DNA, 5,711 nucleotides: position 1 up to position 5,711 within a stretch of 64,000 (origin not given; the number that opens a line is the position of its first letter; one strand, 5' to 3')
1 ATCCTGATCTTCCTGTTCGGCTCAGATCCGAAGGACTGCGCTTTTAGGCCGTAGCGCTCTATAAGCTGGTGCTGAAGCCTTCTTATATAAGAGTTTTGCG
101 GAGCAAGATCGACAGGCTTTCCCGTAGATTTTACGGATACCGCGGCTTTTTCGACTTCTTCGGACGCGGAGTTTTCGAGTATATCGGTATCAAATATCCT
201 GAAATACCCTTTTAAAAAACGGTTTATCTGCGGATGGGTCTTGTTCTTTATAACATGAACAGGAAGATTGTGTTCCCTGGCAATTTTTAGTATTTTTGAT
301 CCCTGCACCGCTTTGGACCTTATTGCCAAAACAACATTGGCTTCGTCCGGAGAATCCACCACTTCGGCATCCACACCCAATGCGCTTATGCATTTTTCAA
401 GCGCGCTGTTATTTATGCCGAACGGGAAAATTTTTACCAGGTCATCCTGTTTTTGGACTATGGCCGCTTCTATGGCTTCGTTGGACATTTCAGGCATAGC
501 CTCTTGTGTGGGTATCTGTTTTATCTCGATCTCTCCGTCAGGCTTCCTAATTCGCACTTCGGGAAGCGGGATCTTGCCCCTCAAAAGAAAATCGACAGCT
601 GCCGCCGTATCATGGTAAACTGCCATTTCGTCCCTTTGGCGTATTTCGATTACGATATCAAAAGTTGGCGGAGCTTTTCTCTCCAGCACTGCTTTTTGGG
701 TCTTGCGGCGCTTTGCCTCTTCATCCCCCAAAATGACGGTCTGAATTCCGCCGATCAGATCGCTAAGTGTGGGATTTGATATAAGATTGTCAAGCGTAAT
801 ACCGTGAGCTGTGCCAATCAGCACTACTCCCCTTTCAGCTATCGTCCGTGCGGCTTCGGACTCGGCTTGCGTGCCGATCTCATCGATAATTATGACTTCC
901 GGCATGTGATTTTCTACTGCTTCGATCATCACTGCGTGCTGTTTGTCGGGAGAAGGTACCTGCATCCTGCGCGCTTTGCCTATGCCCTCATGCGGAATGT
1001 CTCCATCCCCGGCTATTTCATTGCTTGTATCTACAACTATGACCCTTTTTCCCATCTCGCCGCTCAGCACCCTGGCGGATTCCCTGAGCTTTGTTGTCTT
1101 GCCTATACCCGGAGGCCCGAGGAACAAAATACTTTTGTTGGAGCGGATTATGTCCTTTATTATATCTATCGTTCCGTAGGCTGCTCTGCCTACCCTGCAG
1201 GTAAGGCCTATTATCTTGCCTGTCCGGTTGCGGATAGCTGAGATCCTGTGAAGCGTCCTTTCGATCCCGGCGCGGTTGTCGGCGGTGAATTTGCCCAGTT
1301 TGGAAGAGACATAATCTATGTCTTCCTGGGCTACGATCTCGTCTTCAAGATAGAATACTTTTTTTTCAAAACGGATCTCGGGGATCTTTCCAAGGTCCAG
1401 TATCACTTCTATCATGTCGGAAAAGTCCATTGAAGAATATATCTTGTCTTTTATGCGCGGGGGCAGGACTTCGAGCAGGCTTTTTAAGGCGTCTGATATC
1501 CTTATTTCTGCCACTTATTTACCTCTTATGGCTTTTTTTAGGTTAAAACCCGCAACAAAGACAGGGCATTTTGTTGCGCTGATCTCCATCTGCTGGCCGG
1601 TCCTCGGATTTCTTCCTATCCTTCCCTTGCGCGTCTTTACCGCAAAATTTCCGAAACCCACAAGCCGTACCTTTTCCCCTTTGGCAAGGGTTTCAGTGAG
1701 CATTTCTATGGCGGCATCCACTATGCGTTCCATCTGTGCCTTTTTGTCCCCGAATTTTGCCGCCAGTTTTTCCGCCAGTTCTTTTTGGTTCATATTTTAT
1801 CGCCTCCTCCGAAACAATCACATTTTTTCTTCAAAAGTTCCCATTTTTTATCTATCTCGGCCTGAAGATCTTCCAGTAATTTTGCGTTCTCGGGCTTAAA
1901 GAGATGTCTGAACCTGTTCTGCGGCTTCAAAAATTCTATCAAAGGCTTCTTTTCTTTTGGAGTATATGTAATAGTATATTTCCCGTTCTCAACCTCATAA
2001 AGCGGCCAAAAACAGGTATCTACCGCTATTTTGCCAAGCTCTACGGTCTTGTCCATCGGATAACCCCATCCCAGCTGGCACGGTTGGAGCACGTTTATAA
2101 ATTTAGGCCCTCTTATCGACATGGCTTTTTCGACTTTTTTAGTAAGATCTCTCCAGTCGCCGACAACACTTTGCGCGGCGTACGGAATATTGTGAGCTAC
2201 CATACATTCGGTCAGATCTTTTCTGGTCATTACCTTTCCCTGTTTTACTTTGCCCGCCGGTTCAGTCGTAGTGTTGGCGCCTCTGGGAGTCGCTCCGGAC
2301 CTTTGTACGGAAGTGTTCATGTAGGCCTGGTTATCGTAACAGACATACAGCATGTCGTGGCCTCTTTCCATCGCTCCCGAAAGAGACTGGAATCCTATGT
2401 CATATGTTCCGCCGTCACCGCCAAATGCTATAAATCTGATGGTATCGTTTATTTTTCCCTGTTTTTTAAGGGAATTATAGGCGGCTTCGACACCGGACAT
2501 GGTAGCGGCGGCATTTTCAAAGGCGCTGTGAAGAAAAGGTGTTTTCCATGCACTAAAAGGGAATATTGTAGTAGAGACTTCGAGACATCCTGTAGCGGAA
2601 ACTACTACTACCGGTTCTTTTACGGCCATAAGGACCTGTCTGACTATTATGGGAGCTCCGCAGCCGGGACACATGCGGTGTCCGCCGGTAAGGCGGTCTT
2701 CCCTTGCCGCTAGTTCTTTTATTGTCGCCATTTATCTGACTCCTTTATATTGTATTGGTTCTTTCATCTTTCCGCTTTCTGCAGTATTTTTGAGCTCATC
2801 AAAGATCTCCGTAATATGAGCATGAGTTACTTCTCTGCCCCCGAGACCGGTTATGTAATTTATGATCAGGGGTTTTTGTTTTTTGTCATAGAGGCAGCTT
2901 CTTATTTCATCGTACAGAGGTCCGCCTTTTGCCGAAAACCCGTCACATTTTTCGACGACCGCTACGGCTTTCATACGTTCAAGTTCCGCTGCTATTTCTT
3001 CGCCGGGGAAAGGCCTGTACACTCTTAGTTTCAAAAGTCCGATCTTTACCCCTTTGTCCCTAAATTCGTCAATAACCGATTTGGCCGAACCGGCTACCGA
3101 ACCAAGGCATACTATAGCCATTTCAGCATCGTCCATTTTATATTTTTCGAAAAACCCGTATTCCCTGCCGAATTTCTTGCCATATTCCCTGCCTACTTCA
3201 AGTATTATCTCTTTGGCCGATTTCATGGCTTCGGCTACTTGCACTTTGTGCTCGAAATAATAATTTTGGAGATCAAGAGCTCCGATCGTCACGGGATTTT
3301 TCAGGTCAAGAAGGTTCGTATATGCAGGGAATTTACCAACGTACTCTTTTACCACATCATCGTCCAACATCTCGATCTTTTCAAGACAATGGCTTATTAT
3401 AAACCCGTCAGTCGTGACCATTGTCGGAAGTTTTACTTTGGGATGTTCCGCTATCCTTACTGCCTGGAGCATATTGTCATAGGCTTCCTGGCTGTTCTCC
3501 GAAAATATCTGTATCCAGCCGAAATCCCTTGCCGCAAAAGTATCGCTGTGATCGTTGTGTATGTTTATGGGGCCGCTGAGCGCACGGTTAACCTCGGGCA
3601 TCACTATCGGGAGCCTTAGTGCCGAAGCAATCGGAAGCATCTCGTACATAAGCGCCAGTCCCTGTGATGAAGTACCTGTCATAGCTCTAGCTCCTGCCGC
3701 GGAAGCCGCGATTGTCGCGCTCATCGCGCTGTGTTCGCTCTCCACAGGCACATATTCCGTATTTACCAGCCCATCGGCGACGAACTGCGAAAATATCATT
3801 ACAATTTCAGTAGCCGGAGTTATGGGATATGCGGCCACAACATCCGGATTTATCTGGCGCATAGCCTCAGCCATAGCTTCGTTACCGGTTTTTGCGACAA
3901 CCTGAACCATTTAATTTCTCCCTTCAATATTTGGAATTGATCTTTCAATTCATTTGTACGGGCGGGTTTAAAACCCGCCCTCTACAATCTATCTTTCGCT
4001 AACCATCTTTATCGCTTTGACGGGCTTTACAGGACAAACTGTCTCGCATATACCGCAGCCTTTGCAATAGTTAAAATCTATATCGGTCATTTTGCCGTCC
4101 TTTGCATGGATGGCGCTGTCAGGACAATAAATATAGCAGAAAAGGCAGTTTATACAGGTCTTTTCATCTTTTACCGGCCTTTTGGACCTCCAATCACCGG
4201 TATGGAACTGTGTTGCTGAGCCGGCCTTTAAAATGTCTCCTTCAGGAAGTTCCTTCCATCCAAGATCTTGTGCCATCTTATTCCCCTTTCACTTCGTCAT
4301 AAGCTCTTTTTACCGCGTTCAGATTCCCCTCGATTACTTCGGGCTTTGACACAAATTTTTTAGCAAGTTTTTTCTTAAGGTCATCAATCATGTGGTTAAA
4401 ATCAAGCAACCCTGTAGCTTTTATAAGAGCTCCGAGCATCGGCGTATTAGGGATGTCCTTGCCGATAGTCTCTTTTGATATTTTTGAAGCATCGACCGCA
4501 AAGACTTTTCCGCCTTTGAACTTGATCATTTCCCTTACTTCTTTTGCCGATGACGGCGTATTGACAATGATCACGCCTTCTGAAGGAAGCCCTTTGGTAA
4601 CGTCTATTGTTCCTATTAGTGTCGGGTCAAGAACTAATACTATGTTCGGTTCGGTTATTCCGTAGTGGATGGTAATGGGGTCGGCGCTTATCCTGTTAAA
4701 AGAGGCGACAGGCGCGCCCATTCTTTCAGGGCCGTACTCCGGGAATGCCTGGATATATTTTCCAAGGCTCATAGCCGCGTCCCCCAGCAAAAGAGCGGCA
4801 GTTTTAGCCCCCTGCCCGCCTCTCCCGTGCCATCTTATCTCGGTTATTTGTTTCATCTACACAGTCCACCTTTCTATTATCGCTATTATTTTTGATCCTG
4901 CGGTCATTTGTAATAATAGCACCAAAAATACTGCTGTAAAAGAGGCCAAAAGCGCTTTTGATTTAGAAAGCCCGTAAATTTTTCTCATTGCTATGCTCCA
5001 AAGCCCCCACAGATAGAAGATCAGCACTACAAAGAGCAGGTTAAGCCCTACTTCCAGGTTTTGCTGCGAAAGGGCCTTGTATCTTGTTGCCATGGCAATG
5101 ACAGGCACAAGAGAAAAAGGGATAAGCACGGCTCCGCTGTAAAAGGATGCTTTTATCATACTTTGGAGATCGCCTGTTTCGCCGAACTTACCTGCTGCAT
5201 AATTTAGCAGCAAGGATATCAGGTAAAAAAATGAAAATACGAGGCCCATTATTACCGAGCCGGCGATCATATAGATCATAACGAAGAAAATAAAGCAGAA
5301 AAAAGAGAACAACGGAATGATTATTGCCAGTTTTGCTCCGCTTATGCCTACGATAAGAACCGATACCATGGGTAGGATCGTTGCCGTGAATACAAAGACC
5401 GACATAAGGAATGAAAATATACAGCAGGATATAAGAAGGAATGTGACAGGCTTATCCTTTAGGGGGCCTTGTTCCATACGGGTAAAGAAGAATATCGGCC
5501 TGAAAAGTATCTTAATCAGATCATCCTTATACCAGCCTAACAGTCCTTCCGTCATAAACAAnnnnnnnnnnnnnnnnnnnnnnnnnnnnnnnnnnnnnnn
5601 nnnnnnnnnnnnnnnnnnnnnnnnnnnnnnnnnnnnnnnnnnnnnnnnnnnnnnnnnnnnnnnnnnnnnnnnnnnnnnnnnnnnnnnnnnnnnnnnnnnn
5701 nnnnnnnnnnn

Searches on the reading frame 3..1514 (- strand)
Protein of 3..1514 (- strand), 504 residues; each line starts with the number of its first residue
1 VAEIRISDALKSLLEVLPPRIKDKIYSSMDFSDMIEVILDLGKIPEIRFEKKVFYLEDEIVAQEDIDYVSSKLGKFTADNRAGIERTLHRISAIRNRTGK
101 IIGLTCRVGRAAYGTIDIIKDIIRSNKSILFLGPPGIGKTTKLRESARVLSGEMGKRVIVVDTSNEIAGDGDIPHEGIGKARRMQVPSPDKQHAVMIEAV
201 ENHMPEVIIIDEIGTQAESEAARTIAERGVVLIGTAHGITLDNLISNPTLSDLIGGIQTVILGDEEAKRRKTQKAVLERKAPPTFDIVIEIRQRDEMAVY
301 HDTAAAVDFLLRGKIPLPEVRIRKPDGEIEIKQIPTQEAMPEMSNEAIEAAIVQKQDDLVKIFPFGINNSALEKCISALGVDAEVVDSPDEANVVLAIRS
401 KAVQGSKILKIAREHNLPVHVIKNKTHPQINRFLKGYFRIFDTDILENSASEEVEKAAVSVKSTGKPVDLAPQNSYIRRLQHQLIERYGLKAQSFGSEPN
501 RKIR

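Call 19: search_protein_families(library=pfam, proteins=[window:3-1514:-], max_evalue=0.001)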
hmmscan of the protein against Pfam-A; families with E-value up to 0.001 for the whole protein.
window:3-1514:- (504 aa): 5 families
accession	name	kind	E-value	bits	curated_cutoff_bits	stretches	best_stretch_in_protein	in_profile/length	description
PF25516.1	PTPase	-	2.2e-23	82.4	27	1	360-437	1-78/79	Phosphotyrosine protein phosphatase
PF01424.28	R3H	-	1.1e-12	48.2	26.8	1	455-503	8-56/60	R3H domain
PF19568.5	Spore_III_AA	-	1.6e-12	47.6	27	1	120-255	135-276/306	Sporulation stage III, protein AA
PF00004.35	AAA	-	5.4e-06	27.3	21.2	1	129-220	1-73/131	ATPase family associated with various cellular activities (AAA)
PF13604.12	AAA_30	-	0.00016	21.9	27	1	119-225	10-109/191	AAA domain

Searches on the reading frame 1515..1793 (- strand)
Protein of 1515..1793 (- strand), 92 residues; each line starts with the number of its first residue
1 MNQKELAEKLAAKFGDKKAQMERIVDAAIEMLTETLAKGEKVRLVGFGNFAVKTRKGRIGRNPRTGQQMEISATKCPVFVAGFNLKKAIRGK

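Call 19: search_protein_families(library=pfam, proteins=[window:1515-1793:-], max_evalue=0.001)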
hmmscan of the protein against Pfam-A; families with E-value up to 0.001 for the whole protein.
window:1515-1793:- (92 aa): 3 families
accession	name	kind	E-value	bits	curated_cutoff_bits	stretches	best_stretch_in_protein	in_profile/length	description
PF00216.26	Bac_DNA_binding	-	6.6e-28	97.2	22.4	1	1-89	1-89/90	Bacterial DNA-binding protein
PF18291.6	HU-HIG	-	2.7e-05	24.6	26.2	1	1-55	32-86/125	HU domain fused to wHTH, Ig, or Glycine-rich motif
PF14908.11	HU-CCDC81_euk_1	-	0.00084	19.8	26.1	1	16-82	19-78/89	CCDC81 eukaryotic HU domain 1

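Call 63: find_encoding_contigs(protein=window:1515-1793:-, flank=10000, max_places=3)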
Protein window:1515-1793:- (92 aa): 2 contigs read that carry it; 2 places shown.
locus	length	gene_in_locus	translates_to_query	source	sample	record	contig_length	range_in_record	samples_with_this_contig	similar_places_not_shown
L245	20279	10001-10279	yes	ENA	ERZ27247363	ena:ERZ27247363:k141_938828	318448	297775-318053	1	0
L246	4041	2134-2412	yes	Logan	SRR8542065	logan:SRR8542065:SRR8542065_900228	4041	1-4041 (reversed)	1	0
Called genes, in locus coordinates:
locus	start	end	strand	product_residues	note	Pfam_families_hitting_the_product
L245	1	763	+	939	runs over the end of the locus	PF08448:PAS_4, PF13426:PAS_9, PF00989:PAS, PF13426:PAS_9, PF00989:PAS, PF08448:PAS_4, PF13426:PAS_9, PF13426:PAS_9, +10 more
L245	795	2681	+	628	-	PF01590:GAF, PF13185:GAF_2 (weak), PF13492:GAF_3, PF00512:HisKA, PF02518:HATPase_c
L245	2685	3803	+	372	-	PF01168:Ala_racemase_N, PF00842:Ala_racemase_C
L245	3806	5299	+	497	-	PF13177:DNA_pol3_delta2, PF00004:AAA, PF07728:AAA_5 (weak), PF13401:AAA_22 (weak), PF21960:RCF1-5-like_lid (weak), PF22608:DNAX_ATPase_lid, PF12169:DNA_pol3_gamma3, PF20964:DnaX_C (weak), +2 more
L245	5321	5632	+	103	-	PF02575:YbaB_DNA_bd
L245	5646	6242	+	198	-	PF21176:RecR_HhH, PF02132:RecR_ZnF, PF13662:Toprim_4, PF01751:Toprim, PF21175:RecR_C (weak)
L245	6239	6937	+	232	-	PF04893:Yip1 (faint)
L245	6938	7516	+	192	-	PF01558:POR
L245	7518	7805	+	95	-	PF13187:Fer4_9 (faint), PF12797:Fer4_2 (faint), PF12837:Fer4_6 (faint), PF13237:Fer4_10 (weak), PF14697:Fer4_21, PF25160:LdpA_Fe-S-bd (faint), PF12838:Fer4_7, PF00037:Fer4 (weak)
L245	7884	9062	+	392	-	PF01855:POR_N, PF17147:PFOR_II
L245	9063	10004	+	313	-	PF02775:TPP_enzyme_C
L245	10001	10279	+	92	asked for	PF00216:Bac_DNA_binding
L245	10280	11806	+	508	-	PF19568:Spore_III_AA, PF00004:AAA (weak), PF25516:PTPase, PF01424:R3H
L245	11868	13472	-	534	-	PF00890:FAD_binding_2, PF01266:DAO (weak), PF01946:Thi4 (faint), PF02910:Succ_DH_flav_C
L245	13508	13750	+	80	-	-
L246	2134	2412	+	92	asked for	PF00216:Bac_DNA_binding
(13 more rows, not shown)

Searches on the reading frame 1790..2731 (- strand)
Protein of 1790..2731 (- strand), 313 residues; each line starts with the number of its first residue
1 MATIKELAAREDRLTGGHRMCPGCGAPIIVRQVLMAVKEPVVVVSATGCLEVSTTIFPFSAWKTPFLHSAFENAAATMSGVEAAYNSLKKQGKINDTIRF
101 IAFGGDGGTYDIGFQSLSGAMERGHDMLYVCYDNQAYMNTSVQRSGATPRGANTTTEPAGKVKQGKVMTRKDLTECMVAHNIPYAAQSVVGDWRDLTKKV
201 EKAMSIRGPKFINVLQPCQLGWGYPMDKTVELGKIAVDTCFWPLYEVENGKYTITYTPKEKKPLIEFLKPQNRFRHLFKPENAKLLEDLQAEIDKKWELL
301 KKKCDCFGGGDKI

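Call 19: search_protein_families(library=pfam, proteins=[window:1790-2731:-], max_evalue=0.001)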
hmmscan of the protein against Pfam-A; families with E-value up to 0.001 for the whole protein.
window:1790-2731:- (313 aa): 1 family
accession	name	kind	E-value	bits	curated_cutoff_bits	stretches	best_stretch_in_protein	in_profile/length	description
PF02775.26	TPP_enzyme_C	-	1.5e-17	64.2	21.9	1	47-214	2-151/151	Thiamine pyrophosphate enzyme, C-terminal TPP binding domain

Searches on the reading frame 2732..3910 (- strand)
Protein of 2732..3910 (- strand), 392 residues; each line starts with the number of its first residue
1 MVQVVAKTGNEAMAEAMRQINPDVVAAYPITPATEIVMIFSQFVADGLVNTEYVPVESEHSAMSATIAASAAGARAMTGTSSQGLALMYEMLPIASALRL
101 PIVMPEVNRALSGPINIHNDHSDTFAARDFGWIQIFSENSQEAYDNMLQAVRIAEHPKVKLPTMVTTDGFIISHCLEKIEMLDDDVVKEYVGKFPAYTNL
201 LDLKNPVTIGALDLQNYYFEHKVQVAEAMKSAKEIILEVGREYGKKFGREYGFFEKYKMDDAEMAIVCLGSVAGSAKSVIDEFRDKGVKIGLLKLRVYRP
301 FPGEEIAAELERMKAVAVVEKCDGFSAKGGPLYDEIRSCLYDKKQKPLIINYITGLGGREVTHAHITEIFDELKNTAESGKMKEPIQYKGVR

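Call 19: search_protein_families(library=pfam, proteins=[window:2732-3910:-], max_evalue=0.001)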
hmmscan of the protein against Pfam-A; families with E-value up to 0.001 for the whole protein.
window:2732-3910:- (392 aa): 2 families
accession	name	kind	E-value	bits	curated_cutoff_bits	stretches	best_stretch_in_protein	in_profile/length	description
PF01855.24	POR_N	-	1.3e-71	241.5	27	1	15-239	1-229/231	Pyruvate flavodoxin/ferredoxin oxidoreductase, thiamine diP-bdg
PF17147.9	PFOR_II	-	2.7e-30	105.2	27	1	262-366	1-102/102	Pyruvate:ferredoxin oxidoreductase core domain II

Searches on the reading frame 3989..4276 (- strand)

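Call 19: search_protein_families(library=pfam, proteins=[window:3989-4276:-], max_evalue=0.001)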
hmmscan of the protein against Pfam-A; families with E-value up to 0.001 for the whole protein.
window:3989-4276:- (95 aa): 11 families
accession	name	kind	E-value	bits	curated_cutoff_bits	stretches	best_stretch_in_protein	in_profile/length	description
PF14697.11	Fer4_21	-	6.4e-12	45.9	35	1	37-91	4-59/59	4Fe-4S dicluster domain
PF00037.32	Fer4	-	1.6e-10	40.8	21.1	2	66-84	3-21/24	4Fe-4S binding domain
PF12837.12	Fer4_6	-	1.4e-08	34.7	25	1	69-83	7-21/24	4Fe-4S binding domain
PF13237.11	Fer4_10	-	1.6e-08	34.8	25.5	1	34-82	2-53/53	4Fe-4S dicluster domain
PF12797.12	Fer4_2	-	3.1e-08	33.5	24.5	1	66-83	5-22/22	4Fe-4S binding domain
PF12838.12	Fer4_7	-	5.1e-08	33.7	27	1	40-84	1-51/52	4Fe-4S dicluster domain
PF13187.11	Fer4_9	-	3.9e-06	27.2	27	1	41-84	2-50/52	4Fe-4S dicluster domain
PF25160.1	LdpA_Fe-S-bd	-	2.1e-05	24.6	27.6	1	47-90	9-47/49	LdpA Fe-S cluster-binding domain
PF13484.11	Fer4_16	-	4.3e-05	24.6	30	0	40-62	1-23/66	4Fe-4S double cluster binding domain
PF12800.12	Fer4_4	-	0.00011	22.7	24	0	70-83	3-16/17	4Fe-4S binding domain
PF13534.11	Fer4_17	-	0.00072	20.5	22.2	0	59-83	34-58/61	4Fe-4S dicluster domain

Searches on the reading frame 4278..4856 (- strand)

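Call 19: search_protein_families(library=pfam, proteins=[window:4278-4856:-], max_evalue=0.001)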
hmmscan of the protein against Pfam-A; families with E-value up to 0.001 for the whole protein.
window:4278-4856:- (192 aa): 1 family
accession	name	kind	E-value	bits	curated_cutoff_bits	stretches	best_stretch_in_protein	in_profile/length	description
PF01558.24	POR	-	1.8e-43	149.1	27.4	1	13-187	1-173/173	Pyruvate ferredoxin/flavodoxin oxidoreductase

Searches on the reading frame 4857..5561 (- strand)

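Call 19: search_protein_families(library=pfam, proteins=[window:4857-5561:-], max_evalue=0.001)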
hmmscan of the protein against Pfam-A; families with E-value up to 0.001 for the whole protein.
window:4857-5561:- (234 aa): 1 family
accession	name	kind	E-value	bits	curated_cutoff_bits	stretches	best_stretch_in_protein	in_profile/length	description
PF04893.22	Yip1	-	2.5e-05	24.7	28.6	1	17-218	2-169/173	Yip1 domain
